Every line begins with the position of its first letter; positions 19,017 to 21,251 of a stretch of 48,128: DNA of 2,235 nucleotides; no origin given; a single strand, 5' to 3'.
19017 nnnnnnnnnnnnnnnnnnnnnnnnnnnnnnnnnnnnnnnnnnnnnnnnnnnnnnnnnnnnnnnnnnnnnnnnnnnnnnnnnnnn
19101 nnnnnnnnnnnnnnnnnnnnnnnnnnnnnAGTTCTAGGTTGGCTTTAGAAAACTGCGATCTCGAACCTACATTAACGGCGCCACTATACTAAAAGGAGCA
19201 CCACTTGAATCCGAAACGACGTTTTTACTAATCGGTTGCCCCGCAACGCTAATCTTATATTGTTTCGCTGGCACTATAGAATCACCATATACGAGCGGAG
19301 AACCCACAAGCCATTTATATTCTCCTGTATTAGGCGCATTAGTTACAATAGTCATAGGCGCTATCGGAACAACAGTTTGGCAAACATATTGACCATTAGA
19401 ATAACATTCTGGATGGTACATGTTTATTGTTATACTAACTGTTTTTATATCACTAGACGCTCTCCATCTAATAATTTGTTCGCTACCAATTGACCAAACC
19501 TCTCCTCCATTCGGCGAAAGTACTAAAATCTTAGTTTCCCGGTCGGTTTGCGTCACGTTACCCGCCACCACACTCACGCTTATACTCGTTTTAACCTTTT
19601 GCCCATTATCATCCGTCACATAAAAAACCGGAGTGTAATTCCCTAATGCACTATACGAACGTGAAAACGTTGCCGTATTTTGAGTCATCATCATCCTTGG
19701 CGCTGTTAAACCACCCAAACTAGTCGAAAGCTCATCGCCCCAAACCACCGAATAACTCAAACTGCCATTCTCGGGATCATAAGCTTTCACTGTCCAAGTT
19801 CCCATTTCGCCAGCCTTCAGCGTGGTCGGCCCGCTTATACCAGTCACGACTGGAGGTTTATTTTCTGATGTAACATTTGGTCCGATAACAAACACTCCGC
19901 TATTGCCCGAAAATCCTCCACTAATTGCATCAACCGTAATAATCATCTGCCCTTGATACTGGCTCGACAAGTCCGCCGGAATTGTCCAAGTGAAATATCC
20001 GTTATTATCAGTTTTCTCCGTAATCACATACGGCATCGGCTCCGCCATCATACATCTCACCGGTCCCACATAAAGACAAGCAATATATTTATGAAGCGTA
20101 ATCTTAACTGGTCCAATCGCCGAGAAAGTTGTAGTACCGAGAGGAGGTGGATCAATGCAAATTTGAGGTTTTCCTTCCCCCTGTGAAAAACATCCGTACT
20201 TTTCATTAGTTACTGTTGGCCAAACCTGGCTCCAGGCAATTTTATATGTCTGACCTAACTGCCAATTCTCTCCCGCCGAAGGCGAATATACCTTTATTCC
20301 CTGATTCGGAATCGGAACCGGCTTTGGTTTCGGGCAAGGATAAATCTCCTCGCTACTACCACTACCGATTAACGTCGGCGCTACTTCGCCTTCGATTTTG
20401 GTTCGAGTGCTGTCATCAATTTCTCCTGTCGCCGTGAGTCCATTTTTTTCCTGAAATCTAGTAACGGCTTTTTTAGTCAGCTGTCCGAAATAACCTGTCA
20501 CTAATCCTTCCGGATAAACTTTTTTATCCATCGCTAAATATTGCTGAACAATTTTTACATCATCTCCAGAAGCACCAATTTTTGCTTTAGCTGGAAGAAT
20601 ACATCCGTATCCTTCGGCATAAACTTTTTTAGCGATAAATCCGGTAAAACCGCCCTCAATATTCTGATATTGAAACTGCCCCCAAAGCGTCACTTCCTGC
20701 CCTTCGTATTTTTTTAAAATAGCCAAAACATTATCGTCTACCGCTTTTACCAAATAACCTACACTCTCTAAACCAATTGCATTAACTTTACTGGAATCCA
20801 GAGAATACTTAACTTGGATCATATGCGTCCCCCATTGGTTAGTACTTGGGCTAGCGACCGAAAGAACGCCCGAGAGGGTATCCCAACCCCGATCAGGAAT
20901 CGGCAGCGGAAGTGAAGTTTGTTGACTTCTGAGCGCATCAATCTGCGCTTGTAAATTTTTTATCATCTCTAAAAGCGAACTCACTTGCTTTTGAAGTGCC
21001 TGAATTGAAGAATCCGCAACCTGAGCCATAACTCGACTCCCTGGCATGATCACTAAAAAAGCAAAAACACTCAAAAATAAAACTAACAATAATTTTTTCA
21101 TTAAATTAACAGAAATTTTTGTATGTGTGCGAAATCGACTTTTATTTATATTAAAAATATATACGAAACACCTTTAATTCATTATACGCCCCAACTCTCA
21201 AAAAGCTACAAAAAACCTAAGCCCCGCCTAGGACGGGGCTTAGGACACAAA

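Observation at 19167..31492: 12.3-kb tandem array of four giant secreted PKD / SH3b-like mosaic proteins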

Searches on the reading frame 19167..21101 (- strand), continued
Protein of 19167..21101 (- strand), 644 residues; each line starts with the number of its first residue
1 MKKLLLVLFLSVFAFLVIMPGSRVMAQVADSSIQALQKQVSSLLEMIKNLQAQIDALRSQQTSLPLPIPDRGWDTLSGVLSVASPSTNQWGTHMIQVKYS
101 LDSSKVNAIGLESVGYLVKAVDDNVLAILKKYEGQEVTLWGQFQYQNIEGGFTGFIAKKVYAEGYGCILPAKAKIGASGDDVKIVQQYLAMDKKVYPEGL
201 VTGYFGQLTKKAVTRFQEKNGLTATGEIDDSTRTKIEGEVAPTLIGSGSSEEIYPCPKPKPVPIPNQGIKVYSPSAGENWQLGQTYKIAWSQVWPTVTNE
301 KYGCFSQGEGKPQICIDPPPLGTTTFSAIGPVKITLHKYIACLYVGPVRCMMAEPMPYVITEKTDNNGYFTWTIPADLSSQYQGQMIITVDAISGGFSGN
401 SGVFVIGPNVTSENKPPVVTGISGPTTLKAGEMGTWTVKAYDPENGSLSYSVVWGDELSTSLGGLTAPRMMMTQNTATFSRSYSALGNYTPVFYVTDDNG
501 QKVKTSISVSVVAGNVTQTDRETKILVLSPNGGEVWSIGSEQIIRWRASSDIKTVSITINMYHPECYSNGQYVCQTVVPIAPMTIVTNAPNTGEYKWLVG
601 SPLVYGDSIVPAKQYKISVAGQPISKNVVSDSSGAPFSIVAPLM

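Call 51: find_encoding_contigs(protein=P0172, flank=10000, max_places=2)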
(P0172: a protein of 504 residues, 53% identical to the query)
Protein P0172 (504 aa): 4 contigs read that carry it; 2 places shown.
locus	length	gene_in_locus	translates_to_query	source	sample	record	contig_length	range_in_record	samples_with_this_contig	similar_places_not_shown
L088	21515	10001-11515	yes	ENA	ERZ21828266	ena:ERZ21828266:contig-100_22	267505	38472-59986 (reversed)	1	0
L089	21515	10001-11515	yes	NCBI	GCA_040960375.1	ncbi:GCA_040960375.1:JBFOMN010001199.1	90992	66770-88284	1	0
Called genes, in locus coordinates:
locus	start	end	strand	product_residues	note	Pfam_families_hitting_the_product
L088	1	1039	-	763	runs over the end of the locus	PF03477:ATP-cone, PF17975:RNR_Alpha, PF21995:RNR-II_ins_dom (weak), PF02867:Ribonuc_red_lgC (faint)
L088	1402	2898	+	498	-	PF00932:LTD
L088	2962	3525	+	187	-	PF00588:SpoU_methylase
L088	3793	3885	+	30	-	-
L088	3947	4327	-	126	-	PF07291:MauE (weak), PF07681:DoxX, PF13564:DoxX_2 (weak)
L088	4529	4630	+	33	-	-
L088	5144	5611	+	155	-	PF02643:DUF192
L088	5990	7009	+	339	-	PF00044:Gp_dh_N, PF02800:Gp_dh_C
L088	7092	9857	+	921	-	PF00404:Dockerin_1, PF00801:PKD (faint), PF00404:Dockerin_1, PF18911:PKD_4 (weak)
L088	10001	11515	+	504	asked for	PF01471:PG_binding_1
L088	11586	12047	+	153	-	PF02502:LacAB_rpiB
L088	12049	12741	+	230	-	PF00834:Ribul_P_3_epim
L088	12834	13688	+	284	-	PF13292:DXP_synthase_N, PF00456:Transketolase_N, PF00676:E1_dh (weak)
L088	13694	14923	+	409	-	PF00404:Dockerin_1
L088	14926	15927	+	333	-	PF02779:Transket_pyr, PF02780:Transketolase_C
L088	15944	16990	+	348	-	PF09587:PGA_cap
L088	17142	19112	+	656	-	PF11685:DUF3281 (faint), PF00404:Dockerin_1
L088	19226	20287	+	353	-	PF00294:PfkB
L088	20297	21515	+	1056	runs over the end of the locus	PF00082:Peptidase_S8, PF00404:Dockerin_1 (weak)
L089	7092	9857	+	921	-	PF00404:Dockerin_1, PF00801:PKD (faint), PF00404:Dockerin_1, PF18911:PKD_4 (weak)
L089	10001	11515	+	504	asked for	PF01471:PG_binding_1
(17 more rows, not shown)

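Call 52: find_encoding_contigs(protein=P0176, flank=10000, max_places=2)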
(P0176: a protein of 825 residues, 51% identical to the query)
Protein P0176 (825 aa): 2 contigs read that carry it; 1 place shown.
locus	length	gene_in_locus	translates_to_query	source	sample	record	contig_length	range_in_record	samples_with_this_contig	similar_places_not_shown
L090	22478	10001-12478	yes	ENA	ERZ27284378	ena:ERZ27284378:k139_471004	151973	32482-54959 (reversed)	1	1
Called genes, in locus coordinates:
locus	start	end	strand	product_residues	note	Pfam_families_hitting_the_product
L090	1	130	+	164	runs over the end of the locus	PF00588:SpoU_methylase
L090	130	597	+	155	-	PF02643:DUF192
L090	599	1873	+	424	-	-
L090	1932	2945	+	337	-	PF00044:Gp_dh_N, PF02800:Gp_dh_C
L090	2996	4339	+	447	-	PF18911:PKD_4 (weak), PF00801:PKD (weak)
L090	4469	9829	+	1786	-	PF08239:SH3_3 (faint), PF10342:Kre9_KNH (weak), PF18911:PKD_4, PF00801:PKD (weak), PF18911:PKD_4 (weak), PF00801:PKD (weak), PF18911:PKD_4 (weak)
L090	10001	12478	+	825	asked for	PF01471:PG_binding_1, PF17963:Big_9 (faint), PF00801:PKD (faint), PF18911:PKD_4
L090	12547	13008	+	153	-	PF02502:LacAB_rpiB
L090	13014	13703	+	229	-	PF00834:Ribul_P_3_epim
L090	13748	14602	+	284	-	PF13292:DXP_synthase_N, PF00456:Transketolase_N, PF00676:E1_dh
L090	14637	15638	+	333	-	PF02779:Transket_pyr, PF02780:Transketolase_C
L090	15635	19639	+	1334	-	PF05922:Inhibitor_I9, PF00082:Peptidase_S8, PF00404:Dockerin_1 (faint), PF26549:Tricorn_N (weak)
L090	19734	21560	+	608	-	PF00404:Dockerin_1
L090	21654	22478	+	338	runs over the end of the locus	PF09587:PGA_cap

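Call 53: find_encoding_contigs(protein=P0166, flank=10000, max_places=2)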
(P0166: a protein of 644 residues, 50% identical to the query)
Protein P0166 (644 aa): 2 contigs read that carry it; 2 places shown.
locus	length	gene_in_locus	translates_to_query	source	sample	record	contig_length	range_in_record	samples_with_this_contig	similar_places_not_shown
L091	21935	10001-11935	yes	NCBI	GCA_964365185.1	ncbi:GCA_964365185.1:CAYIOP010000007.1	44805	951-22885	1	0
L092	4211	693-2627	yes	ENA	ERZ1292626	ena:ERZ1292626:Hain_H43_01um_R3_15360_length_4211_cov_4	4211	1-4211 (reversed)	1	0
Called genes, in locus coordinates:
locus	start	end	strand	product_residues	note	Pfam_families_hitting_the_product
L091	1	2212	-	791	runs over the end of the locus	PF03477:ATP-cone, PF17975:RNR_Alpha, PF21995:RNR-II_ins_dom, PF02867:Ribonuc_red_lgC (faint)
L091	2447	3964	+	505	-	PF00932:LTD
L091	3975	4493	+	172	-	PF00588:SpoU_methylase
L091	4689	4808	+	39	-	-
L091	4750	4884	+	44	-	-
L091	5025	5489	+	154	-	PF02643:DUF192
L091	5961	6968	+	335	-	PF00044:Gp_dh_N, PF02800:Gp_dh_C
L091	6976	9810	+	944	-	PF00404:Dockerin_1 (weak), PF22842:Pel9A-like_beta_helix (weak)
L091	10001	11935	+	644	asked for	PF01471:PG_binding_1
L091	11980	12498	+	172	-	PF02502:LacAB_rpiB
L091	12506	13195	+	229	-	PF00834:Ribul_P_3_epim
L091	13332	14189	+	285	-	PF13292:DXP_synthase_N, PF00456:Transketolase_N, PF00676:E1_dh (weak)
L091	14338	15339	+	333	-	PF02779:Transket_pyr, PF02780:Transketolase_C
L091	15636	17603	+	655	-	PF00404:Dockerin_1 (faint)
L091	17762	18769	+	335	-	PF09587:PGA_cap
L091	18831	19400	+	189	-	-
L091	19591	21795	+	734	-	PF13499:EF-hand_7 (faint), PF00036:EF-hand_1 (faint), PF00404:Dockerin_1 (weak), PF13405:EF-hand_6 (faint), PF18911:PKD_4 (weak), PF00404:Dockerin_1 (weak)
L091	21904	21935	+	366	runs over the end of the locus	PF00294:PfkB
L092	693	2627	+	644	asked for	PF01471:PG_binding_1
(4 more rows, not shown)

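Call 62: search_protein_families(library=pfam, proteins=[L086:4580-9817:+, L088:7092-9857:+, L090:2996-4339:+, L090:4469-9829:+, L091:6976-9810:+], max_evalue=0.001)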
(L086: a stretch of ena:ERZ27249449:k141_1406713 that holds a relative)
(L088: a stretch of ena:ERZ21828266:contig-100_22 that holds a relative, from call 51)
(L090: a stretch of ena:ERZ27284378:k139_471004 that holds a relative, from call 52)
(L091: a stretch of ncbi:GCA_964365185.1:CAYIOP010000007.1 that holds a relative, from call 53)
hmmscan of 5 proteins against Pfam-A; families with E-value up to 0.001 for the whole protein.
L086:4580-9817:+ (1745 aa): 6 families
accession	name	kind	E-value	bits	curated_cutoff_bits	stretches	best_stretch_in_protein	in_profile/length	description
PF18911.6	PKD_4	-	2.3e-41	140.2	27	4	955-1047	1-82/85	PKD domain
PF00801.26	PKD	-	1.7e-21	76.5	23.5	2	967-1045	9-76/80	PKD domain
PF17957.7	Big_7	-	5.4e-18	65.9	24.1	1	1143-1212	1-70/70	Bacterial Ig domain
PF19077.6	Big_13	-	1.5e-06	29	27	0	1189-1231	59-100/102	Bacterial Ig-like domain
PF22352.2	K319L-like_PKD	-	6.9e-05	23.2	27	0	980-1050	20-84/84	K319L-like, PKD domain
PF15418.12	DUF4625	-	0.00047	20.9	27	0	1025-1050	105-130/131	Domain of unknown function (DUF4625)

L088:7092-9857:+ (921 aa): 6 families
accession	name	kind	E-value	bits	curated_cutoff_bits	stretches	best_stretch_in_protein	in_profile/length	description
PF00404.24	Dockerin_1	-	2.5e-19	69.7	22.9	2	359-412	2-56/57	Dockerin type I domain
PF18911.6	PKD_4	-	2.9e-12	46.9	27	1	774-832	34-85/85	PKD domain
PF00801.26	PKD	-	8.8e-09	35.7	23.5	1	750-830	7-78/80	PKD domain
PF18359.7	Tudor_5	-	4.1e-05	23.7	31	0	882-912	22-49/53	Histone methyltransferase Tudor domain 1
PF08239.17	SH3_3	-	6.7e-05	23.4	27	1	58-111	1-50/54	Bacterial SH3 domain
PF00036.39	EF-hand_1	-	0.00041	20.2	25.4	0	389-404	6-21/29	EF hand domain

L090:2996-4339:+ (447 aa): 4 families
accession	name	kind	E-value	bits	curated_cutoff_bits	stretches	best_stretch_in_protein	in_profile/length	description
PF18911.6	PKD_4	-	8.7e-15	55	27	2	121-205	2-78/85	PKD domain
PF00801.26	PKD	-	1.7e-10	41.2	23.5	1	142-199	20-69/80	PKD domain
PF17963.7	Big_9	-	0.00016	22.9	23.6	0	133-200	12-79/89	Bacterial Ig domain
PF22352.2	K319L-like_PKD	-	0.00033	21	27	0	290-315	58-84/84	K319L-like, PKD domain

L090:4469-9829:+ (1786 aa): 5 families
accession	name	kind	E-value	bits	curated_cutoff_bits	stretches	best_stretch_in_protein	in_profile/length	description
PF18911.6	PKD_4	-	4.5e-52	174.5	27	6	478-564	1-85/85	PKD domain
PF00801.26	PKD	-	8e-34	115.9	23.5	4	1347-1408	28-80/80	PKD domain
PF10342.15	Kre9_KNH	-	2.9e-10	41.2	24.6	2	371-468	1-94/94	Kre9/KNH-like N-terminal Ig-like domain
PF08239.17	SH3_3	-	4.8e-06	27.1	27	0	1051-1100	2-47/54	Bacterial SH3 domain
PF17963.7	Big_9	-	0.0004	21.6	23.6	0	1116-1204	1-88/89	Bacterial Ig domain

L091:6976-9810:+ (944 aa): 1 family
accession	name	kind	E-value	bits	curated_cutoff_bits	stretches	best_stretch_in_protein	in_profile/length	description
PF00404.24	Dockerin_1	-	5.2e-08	33.4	22.9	1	110-163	2-56/57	Dockerin type I domain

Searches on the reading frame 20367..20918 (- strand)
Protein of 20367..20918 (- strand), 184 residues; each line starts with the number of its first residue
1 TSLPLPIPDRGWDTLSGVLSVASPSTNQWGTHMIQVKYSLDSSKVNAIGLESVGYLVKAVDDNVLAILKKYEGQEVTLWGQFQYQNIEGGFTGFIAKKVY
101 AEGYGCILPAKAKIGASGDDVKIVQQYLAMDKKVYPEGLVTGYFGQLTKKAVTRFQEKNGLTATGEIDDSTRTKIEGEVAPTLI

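Call 66: predict_structure(alignment_id=A4)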
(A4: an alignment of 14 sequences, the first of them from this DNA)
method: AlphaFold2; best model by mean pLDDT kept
length: 184 residues; sequences in the alignment: 14
mean_pLDDT: 71.2   pTM: 0.49
mean pLDDT of the five models: 71.2, 66.5, 66.1, 65.0, 63.2
residues with pLDDT >= 90: 22; 70-90: 93; 50-70: 31; < 50: 38
segments of 3 or more residues with pLDDT < 50: 1-9, 41-51, 104-116, 181-184
pLDDT, mean of each block of 10 residues (from residue 1): 44 83 71 75 44 80 91 88 80 87 44 47 74 71 74 86 83 73 41
secondary structure, 60 per line:
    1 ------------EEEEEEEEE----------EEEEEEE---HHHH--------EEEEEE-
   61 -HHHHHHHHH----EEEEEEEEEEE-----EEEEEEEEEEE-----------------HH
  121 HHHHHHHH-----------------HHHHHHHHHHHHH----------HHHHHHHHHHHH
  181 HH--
elements in order: E13-21 E32-38 H42-45 E54-59 H62-70 E75-85 E91-101 H119-128 H146-158 H169-182

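Call 68: fold_search(model_id=the predicted structure, library=pdb)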
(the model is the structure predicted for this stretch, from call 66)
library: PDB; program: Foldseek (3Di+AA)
matches with E <= 10: 811; with E <= 0.001: 0
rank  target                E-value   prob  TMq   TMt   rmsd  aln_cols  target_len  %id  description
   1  5tv7_A                2.5e-03  0.98  0.33  0.38  17.2       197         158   18  2.05 Angstrom Resolution Crystal Structure of Peptidoglycan-Binding Protein from Clostridioides difficile in Complex w (released 2016-12-14)
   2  1ue6_B                3.1e-03  1.00  0.32  0.52   6.9       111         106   13  Crystal structure of the single-stranded dna-binding protein from mycobacterium tuberculosis (released 2004-02-10)
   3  6cqo_G                3.5e-03  1.00  0.34  0.64   4.5        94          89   11  Crystal Structure of mitochondrial single-stranded DNA binding proteins from S. cerevisiae (SeMet Labeled), Rim1 (Form (released 2018-05-30)
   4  7d8j_B                4.3e-03  1.00  0.33  0.58   6.2       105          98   15  S. aureus SsbB with 5-FU (released 2020-12-23)
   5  6cqk_C                5.1e-03  1.00  0.34  0.66   4.0        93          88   10  Crystal Structure of mitochondrial single-stranded DNA binding proteins from S. cerevisiae, Rim1 (Form1) (released 2018-05-30)
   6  5yyu_D                5.1e-03  1.00  0.32  0.63   4.6       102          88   16  Crystal structure of Staphylococcus aureus single-stranded DNA-binding protein SsbB (released 2018-08-15)
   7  7dep_B                5.1e-03  1.00  0.33  0.56   6.2       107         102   16  S. aureus SsbB with 5-FU (released 2020-12-23)
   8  4dpg_B                5.1e-03  0.96  0.32  0.13  12.4       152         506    9  Crystal Structure of Human LysRS: P38/AIMP2 Complex I (released 2013-02-13)
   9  3ulp_B                6.2e-03  0.99  0.29  0.45   8.2       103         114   14  Plasmodium falciparum SSB complex with ssDNA (released 2012-05-09)
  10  6cqm_G                6.5e-03  1.00  0.34  0.64   4.5        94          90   11  Crystal Structure of mitochondrial single-stranded DNA binding proteins from S. cerevisiae, Rim1 (Form2) (released 2018-05-30)
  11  3eiv_A                7.0e-03  0.99  0.31  0.53   6.7       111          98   15  Crystal Structure of Single-stranded DNA-binding protein from Streptomyces coelicolor (released 2009-09-08)
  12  6pqh_B                7.0e-03  0.87  0.29  0.13  13.1       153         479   14  Crystal structure of Asparagine-tRNA ligase from Elizabethkingia sp. CCUG 26117 (released 2019-07-31)
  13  7uy7_B                7.0e-03  0.57  0.26  0.18  21.6       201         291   10  Tetrahymena CST with Polymerase alpha-Primase (released 2022-07-13)
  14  3lgj_B                7.4e-03  0.99  0.31  0.54   5.2        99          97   12  Crystal structure of single-stranded binding protein (ssb) from Bartonella henselae (released 2010-02-16)
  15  7ea9_D                7.4e-03  0.95  0.33  0.14  12.3       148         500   10  Crystal Structure of human lysyl-tRNA synthetase Y145H mutant (released 2021-03-31)
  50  6tci                  1.9e-02  1.00  0.31  0.74   2.3        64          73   36  The crystal structure of SleB N-terminal domain (released 2020-11-18)
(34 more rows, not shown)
